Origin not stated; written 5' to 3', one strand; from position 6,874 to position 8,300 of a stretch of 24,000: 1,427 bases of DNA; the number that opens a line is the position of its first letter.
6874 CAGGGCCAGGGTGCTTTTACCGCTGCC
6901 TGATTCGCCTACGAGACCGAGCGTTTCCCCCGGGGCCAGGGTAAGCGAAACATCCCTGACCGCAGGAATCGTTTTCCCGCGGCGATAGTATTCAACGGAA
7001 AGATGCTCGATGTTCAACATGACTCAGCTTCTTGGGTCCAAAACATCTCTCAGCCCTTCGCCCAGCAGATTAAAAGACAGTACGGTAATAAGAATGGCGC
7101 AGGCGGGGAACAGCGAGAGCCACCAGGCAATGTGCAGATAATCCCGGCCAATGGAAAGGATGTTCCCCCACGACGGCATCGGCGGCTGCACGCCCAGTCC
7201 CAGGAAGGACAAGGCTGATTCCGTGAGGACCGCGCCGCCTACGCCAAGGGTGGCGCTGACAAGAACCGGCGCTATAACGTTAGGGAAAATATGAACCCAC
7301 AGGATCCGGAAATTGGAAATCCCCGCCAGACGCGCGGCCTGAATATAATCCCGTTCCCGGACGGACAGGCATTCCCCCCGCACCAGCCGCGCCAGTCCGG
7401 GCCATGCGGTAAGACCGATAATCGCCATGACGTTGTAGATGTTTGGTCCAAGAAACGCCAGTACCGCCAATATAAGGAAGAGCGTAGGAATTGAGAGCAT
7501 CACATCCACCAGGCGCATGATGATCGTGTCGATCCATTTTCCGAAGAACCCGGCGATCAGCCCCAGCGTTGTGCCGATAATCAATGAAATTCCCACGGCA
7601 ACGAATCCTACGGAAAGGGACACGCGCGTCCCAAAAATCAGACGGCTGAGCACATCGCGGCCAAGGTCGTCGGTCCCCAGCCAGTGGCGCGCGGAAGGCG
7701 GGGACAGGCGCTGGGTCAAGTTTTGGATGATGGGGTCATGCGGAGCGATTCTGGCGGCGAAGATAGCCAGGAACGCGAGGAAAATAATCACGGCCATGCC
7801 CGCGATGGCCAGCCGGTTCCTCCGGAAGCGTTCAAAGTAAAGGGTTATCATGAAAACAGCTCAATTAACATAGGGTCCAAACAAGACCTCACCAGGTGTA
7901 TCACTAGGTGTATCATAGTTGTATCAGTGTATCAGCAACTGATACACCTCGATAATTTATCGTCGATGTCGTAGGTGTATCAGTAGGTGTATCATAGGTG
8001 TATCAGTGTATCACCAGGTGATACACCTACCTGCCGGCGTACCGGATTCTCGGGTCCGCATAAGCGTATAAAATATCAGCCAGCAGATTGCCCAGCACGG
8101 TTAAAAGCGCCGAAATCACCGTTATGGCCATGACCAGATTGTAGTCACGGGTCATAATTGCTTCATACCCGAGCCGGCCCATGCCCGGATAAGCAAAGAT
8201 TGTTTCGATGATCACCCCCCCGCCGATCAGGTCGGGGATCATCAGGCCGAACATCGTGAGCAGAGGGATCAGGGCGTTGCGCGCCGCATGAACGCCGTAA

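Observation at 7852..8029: Iteron-like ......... array splitting the two permease genes of the ABC importer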

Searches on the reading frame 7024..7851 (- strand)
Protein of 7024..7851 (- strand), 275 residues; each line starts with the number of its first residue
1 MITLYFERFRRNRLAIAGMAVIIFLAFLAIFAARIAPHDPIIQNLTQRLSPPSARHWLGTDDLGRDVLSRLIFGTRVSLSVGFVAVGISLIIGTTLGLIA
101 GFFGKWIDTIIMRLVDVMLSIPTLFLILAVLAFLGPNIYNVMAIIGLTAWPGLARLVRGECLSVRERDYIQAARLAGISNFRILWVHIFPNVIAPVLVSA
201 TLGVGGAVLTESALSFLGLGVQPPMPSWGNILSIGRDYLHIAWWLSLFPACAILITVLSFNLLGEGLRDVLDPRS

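Call 8: search_protein_families(library=pfam, proteins=[window:7024-7851:-])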
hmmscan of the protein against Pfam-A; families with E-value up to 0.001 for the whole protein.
window:7024-7851:- (275 aa): 2 families
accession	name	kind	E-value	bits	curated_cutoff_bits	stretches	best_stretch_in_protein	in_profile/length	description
PF00528.27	BPD_transp_1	-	5.1e-31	108.3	26.4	1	93-274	1-181/184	Binding-protein-dependent transport system inner membrane component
PF12911.12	OppC_N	-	6.6e-13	48.8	23.9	1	6-52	7-53/53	N-terminal TM domain of oligopeptide transport permease C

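Call 16: find_encoding_contigs(protein=window:7024-7851:-, flank=10000, max_places=10)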
Protein window:7024-7851:- (275 aa): 3 contigs read that carry it; 1 place shown.
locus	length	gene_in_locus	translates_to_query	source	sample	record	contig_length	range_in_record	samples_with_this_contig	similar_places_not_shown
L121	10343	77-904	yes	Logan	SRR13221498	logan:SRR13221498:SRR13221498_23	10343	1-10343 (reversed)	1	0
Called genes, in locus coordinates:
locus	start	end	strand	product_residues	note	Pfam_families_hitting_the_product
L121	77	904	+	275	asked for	PF12911:OppC_N, PF00528:BPD_transp_1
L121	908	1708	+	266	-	PF00005:ABC_tran, PF13304:AAA_21 (faint)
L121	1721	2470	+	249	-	PF00005:ABC_tran, PF13304:AAA_21 (weak), PF08352:oligo_HPY (weak)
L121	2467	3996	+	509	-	PF00501:AMP-binding, PF13193:AMP-binding_C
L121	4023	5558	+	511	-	PF01743:PolyA_pol, PF12627:PolyA_pol_RNAbd, PF01966:HD (weak)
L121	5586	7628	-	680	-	PF02836:Glyco_hydro_2_C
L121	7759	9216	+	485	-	PF07690:MFS_1, PF13347:MFS_2, PF07690:MFS_1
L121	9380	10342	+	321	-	?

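Call 23: find_homologous_proteins(query=window:7024-7851:-)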
Query window:7024-7851:- (275 aa): 8000 proteins with E <= 0.001 among 8000 candidates; the best 120 are listed.
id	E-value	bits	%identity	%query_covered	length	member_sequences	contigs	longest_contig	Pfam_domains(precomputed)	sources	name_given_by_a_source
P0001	2.5e-172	590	100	100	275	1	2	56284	PF00528.28,PF12911.13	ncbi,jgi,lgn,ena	jgi:peptide/nickel transport system permease protein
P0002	1.4e-142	492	83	100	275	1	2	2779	PF00528.28,PF12911.13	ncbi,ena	-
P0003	4.3e-140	484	81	100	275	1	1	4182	PF00528.28,PF12911.13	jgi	-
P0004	5.1e-140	484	80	100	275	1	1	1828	PF00528.28,PF12911.13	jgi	jgi:peptide/nickel transport system permease protein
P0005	5.4e-140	484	81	100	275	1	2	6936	PF00528.28,PF12911.13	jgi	jgi:peptide/nickel transport system permease protein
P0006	1.1e-139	483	79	100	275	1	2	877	PF00528.28,PF12911.13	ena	-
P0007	1.7e-139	482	79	100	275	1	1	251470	PF00528.28,PF12911.13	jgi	jgi:peptide/nickel transport system permease protein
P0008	3.0e-139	481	79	100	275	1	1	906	PF00528.28,PF12911.13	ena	-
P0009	5.8e-139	480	79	100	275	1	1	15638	PF00528.28,PF12911.13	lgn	-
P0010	6.0e-139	480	79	100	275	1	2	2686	PF00528.28,PF12911.13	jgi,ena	-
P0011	8.3e-139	480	80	100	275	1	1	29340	PF00528.28,PF12911.13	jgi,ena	-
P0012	1.7e-138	479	79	100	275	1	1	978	PF00528.28,PF12911.13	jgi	jgi:peptide/nickel transport system permease protein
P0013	9.3e-138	477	80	100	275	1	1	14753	PF00528.28,PF12911.13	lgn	-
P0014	1.7e-137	476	79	100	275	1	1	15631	PF00528.28,PF12911.13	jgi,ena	-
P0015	2.3e-137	475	79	100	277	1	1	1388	PF00528.28,PF12911.13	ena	-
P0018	7.1e-137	474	78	100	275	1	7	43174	PF00528.28,PF12911.13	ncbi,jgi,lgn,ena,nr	ncbi:MAG: peptide ABC transporter permease [Elusimicrobia bacterium RIFCSPLOWO2_01_FULL_59_12]|nr:MA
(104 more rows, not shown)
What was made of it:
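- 7024..7851 (-): permC (275 aa, OppC/DppC-type permease). calls 8, 16, 23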

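Call 25: find_encoding_contigs(protein=P0007, flank=6000, max_places=3)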
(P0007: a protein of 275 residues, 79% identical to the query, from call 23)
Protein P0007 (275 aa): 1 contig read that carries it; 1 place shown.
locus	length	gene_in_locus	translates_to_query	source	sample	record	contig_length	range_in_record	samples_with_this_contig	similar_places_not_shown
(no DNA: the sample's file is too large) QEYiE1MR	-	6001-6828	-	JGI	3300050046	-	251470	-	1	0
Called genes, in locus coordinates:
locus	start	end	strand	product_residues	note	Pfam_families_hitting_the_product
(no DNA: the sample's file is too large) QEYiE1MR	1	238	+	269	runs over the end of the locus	PF01875:Memo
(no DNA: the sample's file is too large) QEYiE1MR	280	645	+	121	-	-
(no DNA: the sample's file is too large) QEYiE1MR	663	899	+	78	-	PF01037:AsnC_trans_reg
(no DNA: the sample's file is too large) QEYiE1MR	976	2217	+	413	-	PF00675:Peptidase_M16, PF05193:Peptidase_M16_C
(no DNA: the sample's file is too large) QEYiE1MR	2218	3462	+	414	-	PF00675:Peptidase_M16, PF05193:Peptidase_M16_C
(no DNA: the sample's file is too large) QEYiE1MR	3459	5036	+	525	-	PF00496:SBP_bac_5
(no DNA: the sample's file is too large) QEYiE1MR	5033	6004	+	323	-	PF19300:BPD_transp_1_N, PF00528:BPD_transp_1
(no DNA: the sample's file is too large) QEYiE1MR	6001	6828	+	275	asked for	PF12911:OppC_N, PF00528:BPD_transp_1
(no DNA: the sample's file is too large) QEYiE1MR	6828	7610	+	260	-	PF00005:ABC_tran, PF13304:AAA_21 (faint)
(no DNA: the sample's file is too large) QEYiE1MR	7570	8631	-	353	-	-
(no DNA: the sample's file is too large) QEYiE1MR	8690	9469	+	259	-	PF00005:ABC_tran, PF13304:AAA_21 (faint), PF08352:oligo_HPY (faint)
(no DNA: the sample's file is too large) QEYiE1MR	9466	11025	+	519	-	PF00501:AMP-binding, PF13193:AMP-binding_C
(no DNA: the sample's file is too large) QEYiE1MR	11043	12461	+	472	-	PF01743:PolyA_pol, PF12627:PolyA_pol_RNAbd, PF01966:HD (weak), PF13735:tRNA_NucTran2_2 (weak)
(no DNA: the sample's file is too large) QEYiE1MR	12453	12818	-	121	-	PF00072:Response_reg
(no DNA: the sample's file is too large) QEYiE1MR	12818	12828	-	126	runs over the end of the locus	PF00072:Response_reg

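Call 26: find_encoding_contigs(protein=P0018, flank=6000, max_places=3)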
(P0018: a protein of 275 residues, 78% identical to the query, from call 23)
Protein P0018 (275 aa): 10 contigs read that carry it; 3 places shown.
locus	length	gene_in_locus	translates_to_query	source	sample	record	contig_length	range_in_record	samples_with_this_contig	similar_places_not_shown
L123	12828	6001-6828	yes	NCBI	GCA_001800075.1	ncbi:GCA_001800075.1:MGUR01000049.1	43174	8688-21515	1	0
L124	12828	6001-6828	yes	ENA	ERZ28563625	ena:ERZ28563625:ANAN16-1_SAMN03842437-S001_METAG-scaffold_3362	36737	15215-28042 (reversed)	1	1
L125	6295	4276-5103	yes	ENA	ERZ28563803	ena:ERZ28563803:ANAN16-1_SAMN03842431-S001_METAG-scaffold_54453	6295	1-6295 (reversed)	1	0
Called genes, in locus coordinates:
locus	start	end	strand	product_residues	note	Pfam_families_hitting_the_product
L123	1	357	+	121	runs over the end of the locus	-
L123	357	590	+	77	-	PF01037:AsnC_trans_reg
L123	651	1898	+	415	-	PF00675:Peptidase_M16, PF05193:Peptidase_M16_C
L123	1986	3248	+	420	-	PF00675:Peptidase_M16, PF05193:Peptidase_M16_C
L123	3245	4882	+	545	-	PF00496:SBP_bac_5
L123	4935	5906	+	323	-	PF19300:BPD_transp_1_N, PF00528:BPD_transp_1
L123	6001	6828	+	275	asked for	PF12911:OppC_N, PF00528:BPD_transp_1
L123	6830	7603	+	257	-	PF00005:ABC_tran, PF13304:AAA_21 (faint)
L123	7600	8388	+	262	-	PF00005:ABC_tran, PF13304:AAA_21 (weak)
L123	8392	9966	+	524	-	PF00501:AMP-binding, PF13193:AMP-binding_C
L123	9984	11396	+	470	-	PF01743:PolyA_pol, PF27444:GlnD_3rd (weak), PF12627:PolyA_pol_RNAbd, PF01966:HD, PF13735:tRNA_NucTran2_2 (weak)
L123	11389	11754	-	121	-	PF00072:Response_reg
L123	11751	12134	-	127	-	PF00072:Response_reg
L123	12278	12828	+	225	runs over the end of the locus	PF00072:Response_reg, PF00486:Trans_reg_C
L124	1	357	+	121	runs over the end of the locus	-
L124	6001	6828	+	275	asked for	PF12911:OppC_N, PF00528:BPD_transp_1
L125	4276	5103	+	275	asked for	PF12911:OppC_N, PF00528:BPD_transp_1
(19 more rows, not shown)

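Call 27: find_encoding_contigs(protein=P0011, flank=6000, max_places=3)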
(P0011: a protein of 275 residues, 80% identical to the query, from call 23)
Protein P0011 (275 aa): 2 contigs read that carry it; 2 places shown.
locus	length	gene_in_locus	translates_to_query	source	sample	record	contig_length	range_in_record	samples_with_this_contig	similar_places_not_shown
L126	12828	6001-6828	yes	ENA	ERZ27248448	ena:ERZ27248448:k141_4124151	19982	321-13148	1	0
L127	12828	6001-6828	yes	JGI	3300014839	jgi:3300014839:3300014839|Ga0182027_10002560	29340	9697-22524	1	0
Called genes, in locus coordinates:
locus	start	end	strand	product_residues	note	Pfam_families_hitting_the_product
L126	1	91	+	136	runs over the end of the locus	?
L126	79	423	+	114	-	-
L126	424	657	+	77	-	PF01037:AsnC_trans_reg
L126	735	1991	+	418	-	PF00675:Peptidase_M16, PF05193:Peptidase_M16_C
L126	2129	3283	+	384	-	PF00675:Peptidase_M16 (weak), PF05193:Peptidase_M16_C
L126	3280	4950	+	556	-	PF00496:SBP_bac_5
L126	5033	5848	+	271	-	PF19300:BPD_transp_1_N, PF00528:BPD_transp_1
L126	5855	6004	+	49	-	PF00528:BPD_transp_1 (weak)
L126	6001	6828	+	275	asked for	PF12911:OppC_N, PF00528:BPD_transp_1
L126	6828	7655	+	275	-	PF00005:ABC_tran, PF02463:SMC_N (weak), PF13304:AAA_21 (faint)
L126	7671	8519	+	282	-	PF00005:ABC_tran, PF13304:AAA_21 (faint)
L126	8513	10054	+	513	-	PF00501:AMP-binding, PF13193:AMP-binding_C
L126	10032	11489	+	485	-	PF01743:PolyA_pol, PF27444:GlnD_3rd (weak), PF12627:PolyA_pol_RNAbd, PF01966:HD (weak), PF13735:tRNA_NucTran2_2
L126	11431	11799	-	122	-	PF00072:Response_reg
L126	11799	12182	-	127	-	PF00072:Response_reg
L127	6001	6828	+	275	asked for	PF12911:OppC_N, PF00528:BPD_transp_1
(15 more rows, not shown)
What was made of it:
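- On parC-type plasmid centromere: The synteny is conserved in chromosomal contigs of relatives (calls 25-27).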

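Call 31: find_encoding_contigs(protein=P0002, flank=3000, max_places=4)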
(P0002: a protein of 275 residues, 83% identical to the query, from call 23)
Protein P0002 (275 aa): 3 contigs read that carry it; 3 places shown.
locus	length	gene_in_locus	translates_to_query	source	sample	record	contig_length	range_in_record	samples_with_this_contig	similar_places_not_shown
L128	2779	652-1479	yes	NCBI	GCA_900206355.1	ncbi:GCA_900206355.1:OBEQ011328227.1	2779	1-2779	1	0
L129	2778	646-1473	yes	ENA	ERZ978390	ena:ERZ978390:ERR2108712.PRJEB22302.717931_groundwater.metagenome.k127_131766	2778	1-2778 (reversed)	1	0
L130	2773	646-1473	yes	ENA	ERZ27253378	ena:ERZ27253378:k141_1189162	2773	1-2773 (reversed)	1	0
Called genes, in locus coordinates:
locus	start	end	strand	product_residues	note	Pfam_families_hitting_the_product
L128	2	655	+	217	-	?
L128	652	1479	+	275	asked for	PF12911:OppC_N, PF00528:BPD_transp_1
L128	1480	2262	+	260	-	PF00005:ABC_tran, PF13304:AAA_21 (faint)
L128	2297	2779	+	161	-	?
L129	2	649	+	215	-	?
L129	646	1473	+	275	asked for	PF12911:OppC_N, PF00528:BPD_transp_1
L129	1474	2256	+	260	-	PF00005:ABC_tran, PF13304:AAA_21 (faint)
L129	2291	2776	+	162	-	?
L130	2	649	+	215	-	?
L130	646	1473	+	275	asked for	PF12911:OppC_N, PF00528:BPD_transp_1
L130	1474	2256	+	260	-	PF00005:ABC_tran, PF13304:AAA_21 (faint)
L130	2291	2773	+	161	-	?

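Call 32: find_encoding_contigs(protein=P0005, flank=3000, max_places=4)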
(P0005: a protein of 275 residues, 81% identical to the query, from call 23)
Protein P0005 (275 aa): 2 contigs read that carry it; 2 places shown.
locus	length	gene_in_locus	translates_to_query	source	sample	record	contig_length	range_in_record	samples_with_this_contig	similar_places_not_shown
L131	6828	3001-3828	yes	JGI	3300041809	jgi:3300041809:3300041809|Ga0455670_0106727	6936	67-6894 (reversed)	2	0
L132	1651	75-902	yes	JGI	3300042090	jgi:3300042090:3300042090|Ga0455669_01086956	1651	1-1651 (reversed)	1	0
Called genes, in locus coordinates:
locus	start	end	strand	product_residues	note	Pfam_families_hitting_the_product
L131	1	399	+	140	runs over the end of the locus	PF05193:Peptidase_M16_C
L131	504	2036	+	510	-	PF00496:SBP_bac_5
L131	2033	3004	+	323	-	PF19300:BPD_transp_1_N, PF00528:BPD_transp_1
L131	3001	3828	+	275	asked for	PF12911:OppC_N, PF00528:BPD_transp_1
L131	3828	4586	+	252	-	PF00005:ABC_tran, PF02463:SMC_N (faint), PF13304:AAA_21 (faint)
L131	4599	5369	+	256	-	PF00005:ABC_tran, PF08352:oligo_HPY (weak)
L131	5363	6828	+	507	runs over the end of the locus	PF00501:AMP-binding, PF13193:AMP-binding_C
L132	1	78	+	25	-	?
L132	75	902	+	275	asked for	PF12911:OppC_N, PF00528:BPD_transp_1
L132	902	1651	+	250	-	?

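Call 33: find_encoding_contigs(protein=P0003, flank=3000, max_places=4)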
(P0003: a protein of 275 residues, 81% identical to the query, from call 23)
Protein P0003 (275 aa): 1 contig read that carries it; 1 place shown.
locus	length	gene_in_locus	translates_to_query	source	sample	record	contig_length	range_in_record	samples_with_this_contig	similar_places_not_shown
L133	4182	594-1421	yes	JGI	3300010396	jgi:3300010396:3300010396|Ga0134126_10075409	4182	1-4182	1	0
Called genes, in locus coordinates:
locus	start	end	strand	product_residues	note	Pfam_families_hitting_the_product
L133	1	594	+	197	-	?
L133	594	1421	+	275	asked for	PF12911:OppC_N, PF00528:BPD_transp_1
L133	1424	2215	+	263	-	PF00005:ABC_tran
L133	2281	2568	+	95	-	PF04365:BrnT_toxin (weak)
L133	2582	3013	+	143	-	PF12441:CopG_antitoxin (weak)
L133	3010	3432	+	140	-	PF22091:DUF6941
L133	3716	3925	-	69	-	-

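Call 50: list_cluster_members(proteins=[L140:7124-8149:+, L140:8155-9372:+, L156:3751-4806:+, L156:6161-7558:-, window:7024-7851:-, window:3932-5461:-])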
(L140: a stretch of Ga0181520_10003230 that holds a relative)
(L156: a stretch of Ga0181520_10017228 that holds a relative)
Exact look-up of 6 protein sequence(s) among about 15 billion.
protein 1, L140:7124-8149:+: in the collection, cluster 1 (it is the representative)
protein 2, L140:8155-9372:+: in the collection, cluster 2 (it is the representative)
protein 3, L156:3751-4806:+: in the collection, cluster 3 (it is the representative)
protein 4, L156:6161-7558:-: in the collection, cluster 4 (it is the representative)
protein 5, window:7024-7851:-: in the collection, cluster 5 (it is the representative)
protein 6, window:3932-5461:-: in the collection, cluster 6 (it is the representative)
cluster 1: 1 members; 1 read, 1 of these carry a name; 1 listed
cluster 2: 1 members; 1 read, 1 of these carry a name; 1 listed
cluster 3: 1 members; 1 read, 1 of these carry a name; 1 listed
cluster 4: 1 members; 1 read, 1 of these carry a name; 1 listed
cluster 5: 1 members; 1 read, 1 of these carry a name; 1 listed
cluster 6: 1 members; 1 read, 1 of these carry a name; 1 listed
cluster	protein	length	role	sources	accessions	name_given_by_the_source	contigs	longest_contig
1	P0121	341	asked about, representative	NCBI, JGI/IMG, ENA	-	glyceraldehyde 3-phosphate dehydrogenase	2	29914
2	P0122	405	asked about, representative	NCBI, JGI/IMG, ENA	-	phosphoglycerate kinase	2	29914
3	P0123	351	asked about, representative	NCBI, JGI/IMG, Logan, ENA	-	uncharacterized zinc-type alcohol dehydrogenase-like protein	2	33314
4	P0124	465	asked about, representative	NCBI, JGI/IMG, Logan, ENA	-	diguanylate cyclase (GGDEF)-like protein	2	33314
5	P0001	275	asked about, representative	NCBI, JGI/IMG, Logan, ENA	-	peptide/nickel transport system permease protein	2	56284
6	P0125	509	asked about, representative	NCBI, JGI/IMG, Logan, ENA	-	long-chain acyl-CoA synthetase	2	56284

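Call 51: find_encoding_contigs(protein=P0123, flank=10000, max_places=10)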
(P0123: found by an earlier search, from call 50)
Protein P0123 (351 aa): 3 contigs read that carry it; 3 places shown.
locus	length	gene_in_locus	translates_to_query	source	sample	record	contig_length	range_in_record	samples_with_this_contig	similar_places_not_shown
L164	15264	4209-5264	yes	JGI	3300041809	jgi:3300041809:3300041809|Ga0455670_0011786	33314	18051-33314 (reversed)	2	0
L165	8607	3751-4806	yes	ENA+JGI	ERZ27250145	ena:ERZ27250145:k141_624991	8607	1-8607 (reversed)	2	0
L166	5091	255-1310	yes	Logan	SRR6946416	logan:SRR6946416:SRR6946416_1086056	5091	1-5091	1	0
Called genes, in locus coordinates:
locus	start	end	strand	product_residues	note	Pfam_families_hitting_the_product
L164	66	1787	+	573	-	-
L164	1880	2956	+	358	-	-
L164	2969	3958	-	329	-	PF17680:FlgO (weak), PF03783:CsgG (weak)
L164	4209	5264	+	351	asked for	PF08240:ADH_N, PF02826:2-Hacid_dh_C (weak), PF00107:ADH_zinc_N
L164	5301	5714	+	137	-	PF22091:DUF6941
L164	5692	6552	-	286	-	PF00877:NLPC_P60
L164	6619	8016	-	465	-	PF17203:sCache_3_2, PF00672:HAMP, PF00990:GGDEF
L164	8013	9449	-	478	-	PF14237:GYF_2 (weak)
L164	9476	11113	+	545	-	PF00795:CN_hydrolase, PF02540:NAD_synthase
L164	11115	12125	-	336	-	-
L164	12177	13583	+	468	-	PF01541:GIY-YIG, PF27096:UvrC_M, PF02151:UVR (weak), PF08459:UvrC_RNaseH_dom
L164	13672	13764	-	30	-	-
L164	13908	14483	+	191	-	-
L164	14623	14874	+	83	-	-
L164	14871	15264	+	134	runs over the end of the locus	PF01850:PIN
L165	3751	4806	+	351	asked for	PF08240:ADH_N, PF02826:2-Hacid_dh_C (weak), PF00107:ADH_zinc_N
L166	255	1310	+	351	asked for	PF08240:ADH_N, PF02826:2-Hacid_dh_C (weak), PF00107:ADH_zinc_N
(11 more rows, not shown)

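Call 56: find_encoding_contigs(protein=P0121, flank=10000, max_places=10)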
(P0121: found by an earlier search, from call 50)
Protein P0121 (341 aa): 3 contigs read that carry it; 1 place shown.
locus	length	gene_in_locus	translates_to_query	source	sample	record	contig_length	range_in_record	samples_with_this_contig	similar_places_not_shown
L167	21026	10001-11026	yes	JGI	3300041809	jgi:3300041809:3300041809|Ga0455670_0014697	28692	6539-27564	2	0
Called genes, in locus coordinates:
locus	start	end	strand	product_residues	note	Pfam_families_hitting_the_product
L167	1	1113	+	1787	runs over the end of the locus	-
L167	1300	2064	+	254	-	PF18912:DZR_2, PF00156:Pribosyltran (weak)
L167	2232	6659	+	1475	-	-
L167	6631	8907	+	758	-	PF02518:HATPase_c, PF13589:HATPase_c_3 (weak)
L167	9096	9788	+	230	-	-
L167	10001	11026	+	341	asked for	PF00044:Gp_dh_N, PF02800:Gp_dh_C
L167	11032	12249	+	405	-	PF00162:PGK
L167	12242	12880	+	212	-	PF00300:His_Phos_1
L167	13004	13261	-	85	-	-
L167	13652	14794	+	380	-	PF13200:DUF4015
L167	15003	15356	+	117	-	PF00072:Response_reg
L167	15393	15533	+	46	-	-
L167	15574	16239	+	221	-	PF00230:MIP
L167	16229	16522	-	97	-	PF01329:Pterin_4a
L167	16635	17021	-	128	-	PF07843:DUF1634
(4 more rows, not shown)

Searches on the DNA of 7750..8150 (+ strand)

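Call 54: search_rna_families(source=window, start=7750, end=8150, threshold=evalue, max_evalue=10)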
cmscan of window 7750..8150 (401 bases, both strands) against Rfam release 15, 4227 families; matches with E-value up to 10: 5.
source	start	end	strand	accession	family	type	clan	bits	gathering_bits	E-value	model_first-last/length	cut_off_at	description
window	7889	7955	-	RF03711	mir-784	Gene; miRNA;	-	17.3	94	0.86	1-77/77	no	mir-784 microRNA precursor family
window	7934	7986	-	RF03589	mir-5583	Gene; miRNA;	-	15.9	80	7.7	1-59/59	no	mir-5583 microRNA precursor family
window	7938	7984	-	RF03687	mir-2011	Gene; miRNA;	-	15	80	5.2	18-66/83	no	mir-2011 microRNA precursor family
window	7920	8002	+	RF03687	mir-2011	Gene; miRNA;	-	14.1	80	8.6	1-83/83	no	mir-2011 microRNA precursor family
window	7822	7875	-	RF01135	sR24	Gene; snRNA; snoRNA; CD-box;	-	12.4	36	5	1-55/55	no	Small nucleolar RNA sR24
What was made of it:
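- No Rfam family matches (call 54).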

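Call 63: search_dna_similar(query=window:7880-8040:+, collection=plasmids, mode=distant, max_evalue=0.01, max_rows=10)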
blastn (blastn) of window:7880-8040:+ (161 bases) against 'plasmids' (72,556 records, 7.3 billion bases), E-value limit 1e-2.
Records with a match: 1; places in all: 1; records where one place covers at least 80% of the query: 0.
Best place of each record, by identity: 80-90% 1.
By first word of the organism name: Rhodococcus 1.
By predicted mobility (MOB-suite, as given by PLSDB): non-mobilizable 1.
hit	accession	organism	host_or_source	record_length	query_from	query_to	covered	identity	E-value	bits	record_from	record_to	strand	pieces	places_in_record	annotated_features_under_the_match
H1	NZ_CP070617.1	Rhodococcus pseudokoreensis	cell culture,rhizosphere of apple ...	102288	15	55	25%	88.6%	2e-4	52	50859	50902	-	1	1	none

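Call 64: search_dna_similar(query=window:7880-8040:+, collection=phages, mode=distant, max_evalue=0.01, max_rows=10)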
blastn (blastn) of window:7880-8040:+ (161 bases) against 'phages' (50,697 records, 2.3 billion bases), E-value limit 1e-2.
No match.
